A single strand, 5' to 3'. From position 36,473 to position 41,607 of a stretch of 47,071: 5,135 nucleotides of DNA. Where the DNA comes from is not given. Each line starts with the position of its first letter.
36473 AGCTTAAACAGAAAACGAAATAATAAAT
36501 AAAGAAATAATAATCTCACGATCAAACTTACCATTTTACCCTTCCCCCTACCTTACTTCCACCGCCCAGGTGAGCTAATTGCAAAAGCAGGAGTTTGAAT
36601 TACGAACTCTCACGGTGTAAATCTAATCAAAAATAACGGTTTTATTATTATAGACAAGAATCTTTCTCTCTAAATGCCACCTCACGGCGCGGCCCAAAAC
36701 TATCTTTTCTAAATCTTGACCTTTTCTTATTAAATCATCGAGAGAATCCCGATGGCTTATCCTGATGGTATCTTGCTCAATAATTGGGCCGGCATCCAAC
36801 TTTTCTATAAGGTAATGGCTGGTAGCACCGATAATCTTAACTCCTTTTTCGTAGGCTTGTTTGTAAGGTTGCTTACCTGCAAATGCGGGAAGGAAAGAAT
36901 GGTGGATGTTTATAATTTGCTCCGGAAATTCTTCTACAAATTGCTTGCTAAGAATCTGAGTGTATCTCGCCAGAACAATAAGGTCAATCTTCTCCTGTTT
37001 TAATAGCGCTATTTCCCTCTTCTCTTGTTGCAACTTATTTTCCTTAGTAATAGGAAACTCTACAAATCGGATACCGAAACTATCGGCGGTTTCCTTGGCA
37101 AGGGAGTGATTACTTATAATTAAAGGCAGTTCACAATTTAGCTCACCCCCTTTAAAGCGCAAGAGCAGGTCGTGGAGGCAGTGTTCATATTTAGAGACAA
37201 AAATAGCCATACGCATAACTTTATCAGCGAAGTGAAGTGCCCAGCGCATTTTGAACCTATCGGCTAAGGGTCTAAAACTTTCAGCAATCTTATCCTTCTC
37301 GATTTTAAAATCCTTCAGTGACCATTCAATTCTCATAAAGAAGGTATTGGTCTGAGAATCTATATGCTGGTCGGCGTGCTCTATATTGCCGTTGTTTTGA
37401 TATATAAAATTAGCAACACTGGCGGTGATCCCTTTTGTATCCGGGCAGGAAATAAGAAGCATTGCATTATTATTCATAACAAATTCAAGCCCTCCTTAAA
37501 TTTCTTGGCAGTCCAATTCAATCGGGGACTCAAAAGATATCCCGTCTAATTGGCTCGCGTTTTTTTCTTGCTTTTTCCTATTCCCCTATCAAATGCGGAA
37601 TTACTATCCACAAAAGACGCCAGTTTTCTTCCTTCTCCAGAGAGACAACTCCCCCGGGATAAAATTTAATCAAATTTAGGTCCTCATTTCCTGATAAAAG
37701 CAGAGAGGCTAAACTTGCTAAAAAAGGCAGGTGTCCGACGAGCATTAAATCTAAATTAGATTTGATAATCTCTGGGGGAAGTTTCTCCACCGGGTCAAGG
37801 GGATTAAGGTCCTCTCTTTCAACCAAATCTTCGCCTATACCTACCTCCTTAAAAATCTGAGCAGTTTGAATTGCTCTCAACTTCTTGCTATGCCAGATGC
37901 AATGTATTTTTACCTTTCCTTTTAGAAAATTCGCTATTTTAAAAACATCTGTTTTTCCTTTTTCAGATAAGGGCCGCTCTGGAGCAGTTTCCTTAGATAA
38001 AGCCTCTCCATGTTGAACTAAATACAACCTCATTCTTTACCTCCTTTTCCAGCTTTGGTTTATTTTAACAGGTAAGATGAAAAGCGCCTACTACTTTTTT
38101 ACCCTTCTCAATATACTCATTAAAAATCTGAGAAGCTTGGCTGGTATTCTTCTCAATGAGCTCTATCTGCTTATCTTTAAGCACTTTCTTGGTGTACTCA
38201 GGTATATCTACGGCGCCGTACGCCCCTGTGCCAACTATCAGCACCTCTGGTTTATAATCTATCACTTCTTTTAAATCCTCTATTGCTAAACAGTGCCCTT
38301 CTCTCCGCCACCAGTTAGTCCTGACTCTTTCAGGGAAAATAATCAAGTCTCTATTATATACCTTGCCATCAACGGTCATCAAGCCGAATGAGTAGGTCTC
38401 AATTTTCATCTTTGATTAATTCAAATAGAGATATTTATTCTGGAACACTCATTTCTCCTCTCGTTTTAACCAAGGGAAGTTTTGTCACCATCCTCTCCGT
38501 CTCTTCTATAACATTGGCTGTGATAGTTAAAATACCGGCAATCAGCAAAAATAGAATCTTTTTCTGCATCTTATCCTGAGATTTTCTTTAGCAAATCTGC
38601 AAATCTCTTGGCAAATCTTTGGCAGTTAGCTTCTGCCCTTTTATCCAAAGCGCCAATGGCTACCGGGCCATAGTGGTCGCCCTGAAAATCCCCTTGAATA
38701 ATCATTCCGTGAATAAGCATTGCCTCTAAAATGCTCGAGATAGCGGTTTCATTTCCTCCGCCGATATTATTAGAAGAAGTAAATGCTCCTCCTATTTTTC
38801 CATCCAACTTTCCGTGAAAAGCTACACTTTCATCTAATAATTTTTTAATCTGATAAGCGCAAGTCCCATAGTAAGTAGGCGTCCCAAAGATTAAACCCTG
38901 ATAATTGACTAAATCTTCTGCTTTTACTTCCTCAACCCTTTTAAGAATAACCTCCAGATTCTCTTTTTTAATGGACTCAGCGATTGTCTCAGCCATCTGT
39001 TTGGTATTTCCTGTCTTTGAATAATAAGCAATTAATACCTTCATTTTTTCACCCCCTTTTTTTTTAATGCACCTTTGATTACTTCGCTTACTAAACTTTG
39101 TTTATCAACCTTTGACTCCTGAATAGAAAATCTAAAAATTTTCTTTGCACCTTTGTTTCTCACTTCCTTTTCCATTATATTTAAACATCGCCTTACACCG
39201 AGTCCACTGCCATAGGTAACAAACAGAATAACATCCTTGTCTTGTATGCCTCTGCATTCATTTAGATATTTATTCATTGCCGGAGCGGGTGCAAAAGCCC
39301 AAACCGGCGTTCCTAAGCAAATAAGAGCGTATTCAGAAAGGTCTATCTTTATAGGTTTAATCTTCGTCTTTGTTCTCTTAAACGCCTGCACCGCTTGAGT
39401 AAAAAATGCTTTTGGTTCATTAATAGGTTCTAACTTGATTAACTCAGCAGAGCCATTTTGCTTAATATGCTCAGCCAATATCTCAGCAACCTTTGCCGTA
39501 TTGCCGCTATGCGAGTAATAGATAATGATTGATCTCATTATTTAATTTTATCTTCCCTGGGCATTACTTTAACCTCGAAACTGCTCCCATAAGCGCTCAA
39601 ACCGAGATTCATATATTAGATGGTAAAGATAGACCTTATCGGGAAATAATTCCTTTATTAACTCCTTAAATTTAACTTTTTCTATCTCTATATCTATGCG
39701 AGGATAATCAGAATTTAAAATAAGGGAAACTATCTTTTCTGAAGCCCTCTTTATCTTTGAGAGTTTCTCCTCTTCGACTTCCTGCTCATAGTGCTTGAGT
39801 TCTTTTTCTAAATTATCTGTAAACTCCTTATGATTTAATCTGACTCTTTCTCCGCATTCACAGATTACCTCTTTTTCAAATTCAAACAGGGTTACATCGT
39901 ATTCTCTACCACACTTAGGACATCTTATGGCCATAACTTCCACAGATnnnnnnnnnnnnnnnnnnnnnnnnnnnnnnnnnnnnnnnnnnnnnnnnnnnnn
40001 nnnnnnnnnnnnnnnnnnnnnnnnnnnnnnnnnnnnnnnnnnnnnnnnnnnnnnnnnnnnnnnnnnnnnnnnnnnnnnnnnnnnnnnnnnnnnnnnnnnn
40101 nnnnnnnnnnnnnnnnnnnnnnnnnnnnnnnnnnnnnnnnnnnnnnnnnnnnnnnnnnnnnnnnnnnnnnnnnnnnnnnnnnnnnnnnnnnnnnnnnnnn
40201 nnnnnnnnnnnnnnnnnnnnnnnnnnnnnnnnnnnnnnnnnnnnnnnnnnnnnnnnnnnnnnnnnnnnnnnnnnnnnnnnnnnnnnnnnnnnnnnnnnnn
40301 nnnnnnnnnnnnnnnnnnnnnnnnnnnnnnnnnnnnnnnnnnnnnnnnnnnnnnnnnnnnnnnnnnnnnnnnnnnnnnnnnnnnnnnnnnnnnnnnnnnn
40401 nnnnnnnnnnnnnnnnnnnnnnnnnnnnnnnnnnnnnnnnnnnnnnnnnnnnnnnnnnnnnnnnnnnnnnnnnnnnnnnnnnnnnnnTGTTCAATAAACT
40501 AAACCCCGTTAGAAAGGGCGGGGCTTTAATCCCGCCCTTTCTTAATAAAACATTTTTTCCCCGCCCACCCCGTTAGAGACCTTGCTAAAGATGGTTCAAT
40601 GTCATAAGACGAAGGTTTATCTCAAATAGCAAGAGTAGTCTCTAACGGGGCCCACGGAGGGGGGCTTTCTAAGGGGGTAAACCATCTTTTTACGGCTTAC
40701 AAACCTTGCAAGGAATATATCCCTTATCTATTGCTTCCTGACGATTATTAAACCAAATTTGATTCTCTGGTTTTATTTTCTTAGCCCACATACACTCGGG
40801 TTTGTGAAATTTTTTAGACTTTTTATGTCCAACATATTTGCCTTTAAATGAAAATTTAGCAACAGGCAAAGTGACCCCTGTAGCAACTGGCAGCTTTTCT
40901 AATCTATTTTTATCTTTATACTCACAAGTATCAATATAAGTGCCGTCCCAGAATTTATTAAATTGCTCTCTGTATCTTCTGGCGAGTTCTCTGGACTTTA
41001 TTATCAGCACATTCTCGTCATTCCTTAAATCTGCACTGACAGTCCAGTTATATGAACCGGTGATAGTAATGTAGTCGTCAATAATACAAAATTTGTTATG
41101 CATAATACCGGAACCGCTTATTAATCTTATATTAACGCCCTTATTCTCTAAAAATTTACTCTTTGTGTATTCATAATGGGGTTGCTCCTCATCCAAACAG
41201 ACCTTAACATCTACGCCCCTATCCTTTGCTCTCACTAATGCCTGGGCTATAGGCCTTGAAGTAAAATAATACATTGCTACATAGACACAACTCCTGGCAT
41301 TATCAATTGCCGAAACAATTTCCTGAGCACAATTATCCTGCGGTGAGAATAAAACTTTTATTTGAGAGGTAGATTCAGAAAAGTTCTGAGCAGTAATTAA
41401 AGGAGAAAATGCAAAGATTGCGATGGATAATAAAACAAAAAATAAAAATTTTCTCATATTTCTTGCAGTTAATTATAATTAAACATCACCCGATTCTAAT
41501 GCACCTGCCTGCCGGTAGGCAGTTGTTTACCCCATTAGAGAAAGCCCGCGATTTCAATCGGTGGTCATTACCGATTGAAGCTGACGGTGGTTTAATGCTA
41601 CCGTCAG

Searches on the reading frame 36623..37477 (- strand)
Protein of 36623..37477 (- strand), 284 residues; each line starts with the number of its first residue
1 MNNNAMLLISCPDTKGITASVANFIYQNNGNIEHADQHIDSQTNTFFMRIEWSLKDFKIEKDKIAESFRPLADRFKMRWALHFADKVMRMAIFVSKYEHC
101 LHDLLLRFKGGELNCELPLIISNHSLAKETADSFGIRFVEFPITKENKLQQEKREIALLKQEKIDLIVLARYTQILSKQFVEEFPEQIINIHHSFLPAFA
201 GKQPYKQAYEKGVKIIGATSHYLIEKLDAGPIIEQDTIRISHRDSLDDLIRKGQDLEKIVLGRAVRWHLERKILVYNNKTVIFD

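Call 40: search_protein_families(library=pfam, proteins=[window:36623-37477:-])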
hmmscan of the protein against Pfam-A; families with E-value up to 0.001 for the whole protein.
window:36623-37477:- (284 aa): 2 families
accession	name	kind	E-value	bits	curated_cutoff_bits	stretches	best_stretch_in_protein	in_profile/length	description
PF00551.24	Formyl_trans_N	-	6.3e-40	137.3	26.1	1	88-264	1-180/181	Formyl transferase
PF01842.31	ACT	-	5.3e-07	29.7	27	1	6-48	2-45/66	ACT domain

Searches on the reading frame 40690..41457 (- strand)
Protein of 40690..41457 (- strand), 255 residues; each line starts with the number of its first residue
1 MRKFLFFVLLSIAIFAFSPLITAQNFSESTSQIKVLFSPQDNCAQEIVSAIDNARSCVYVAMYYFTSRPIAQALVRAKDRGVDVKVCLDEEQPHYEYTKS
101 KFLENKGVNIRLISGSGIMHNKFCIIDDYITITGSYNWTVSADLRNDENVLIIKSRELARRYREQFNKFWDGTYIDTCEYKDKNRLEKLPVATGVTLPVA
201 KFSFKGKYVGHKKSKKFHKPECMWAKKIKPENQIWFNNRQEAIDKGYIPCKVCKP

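Call 40: search_protein_families(library=pfam, proteins=[window:40690-41457:-])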
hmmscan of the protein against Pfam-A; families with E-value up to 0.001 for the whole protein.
window:40690-41457:- (255 aa): 5 families
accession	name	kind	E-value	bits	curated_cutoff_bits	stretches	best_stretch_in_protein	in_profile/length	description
PF13091.12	PLDc_2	-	1.3e-32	112.9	27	1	47-170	1-132/132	PLD-like domain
PF07894.18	SACK1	-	2.1e-08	34.5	21.4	1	25-168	104-267/274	Scaffolding anchor of CK1 domain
PF02805.21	Ada_Zn_binding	-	8.9e-07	29.3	23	1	208-255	18-64/65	Metal binding domain of Ada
PF11495.14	Regulator_TrmB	-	8.4e-05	22.4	22.2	1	40-171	8-130/233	Archaeal transcriptional regulator TrmB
PF00614.28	PLDc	-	0.0006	20.2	21.9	0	117-139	3-25/28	Phospholipase D Active site motif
